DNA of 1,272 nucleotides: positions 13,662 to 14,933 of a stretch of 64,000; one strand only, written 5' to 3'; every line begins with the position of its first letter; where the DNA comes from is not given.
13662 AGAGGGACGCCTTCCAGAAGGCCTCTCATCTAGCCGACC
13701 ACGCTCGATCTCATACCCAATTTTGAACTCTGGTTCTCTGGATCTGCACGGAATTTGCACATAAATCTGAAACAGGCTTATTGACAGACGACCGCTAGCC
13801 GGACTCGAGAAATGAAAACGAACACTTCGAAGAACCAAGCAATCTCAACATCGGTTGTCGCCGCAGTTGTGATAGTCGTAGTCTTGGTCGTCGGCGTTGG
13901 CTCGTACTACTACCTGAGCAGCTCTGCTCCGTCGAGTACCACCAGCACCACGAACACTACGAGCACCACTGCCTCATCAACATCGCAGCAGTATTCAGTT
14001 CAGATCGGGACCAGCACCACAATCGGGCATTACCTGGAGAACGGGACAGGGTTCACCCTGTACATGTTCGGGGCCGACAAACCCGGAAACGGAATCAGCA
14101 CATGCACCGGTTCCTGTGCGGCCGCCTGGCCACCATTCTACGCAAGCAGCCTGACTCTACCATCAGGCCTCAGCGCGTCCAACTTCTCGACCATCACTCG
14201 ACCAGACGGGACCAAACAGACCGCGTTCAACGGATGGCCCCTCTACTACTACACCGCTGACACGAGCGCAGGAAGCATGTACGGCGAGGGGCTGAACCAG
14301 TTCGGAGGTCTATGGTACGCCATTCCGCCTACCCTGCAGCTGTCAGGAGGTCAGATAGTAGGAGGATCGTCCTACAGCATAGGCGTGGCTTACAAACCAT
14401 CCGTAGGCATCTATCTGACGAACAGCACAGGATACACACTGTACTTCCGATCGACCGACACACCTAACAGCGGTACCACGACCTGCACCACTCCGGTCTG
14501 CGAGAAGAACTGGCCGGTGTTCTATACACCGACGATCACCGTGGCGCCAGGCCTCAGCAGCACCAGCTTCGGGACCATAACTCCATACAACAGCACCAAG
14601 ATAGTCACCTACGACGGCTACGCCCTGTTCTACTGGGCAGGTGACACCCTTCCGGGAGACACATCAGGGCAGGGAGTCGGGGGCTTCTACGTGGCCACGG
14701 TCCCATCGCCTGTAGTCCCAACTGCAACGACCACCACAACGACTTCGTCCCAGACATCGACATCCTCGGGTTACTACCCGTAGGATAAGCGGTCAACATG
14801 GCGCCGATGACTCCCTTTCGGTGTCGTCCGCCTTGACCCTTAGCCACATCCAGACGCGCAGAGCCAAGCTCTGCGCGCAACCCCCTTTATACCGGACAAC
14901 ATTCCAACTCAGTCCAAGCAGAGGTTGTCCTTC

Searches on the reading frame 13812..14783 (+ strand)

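Call 62: search_protein_families(library=pfam, proteins=[window:13812-14783:+], max_evalue=0.001)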
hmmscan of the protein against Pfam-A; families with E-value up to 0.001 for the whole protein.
window:13812-14783:+ (323 aa): 1 family
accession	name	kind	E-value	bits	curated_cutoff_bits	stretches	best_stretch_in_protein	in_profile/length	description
PF03640.20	Lipoprotein_15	-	3.9e-34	116.3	24.4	3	126-171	1-46/47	Secreted repeat of unknown function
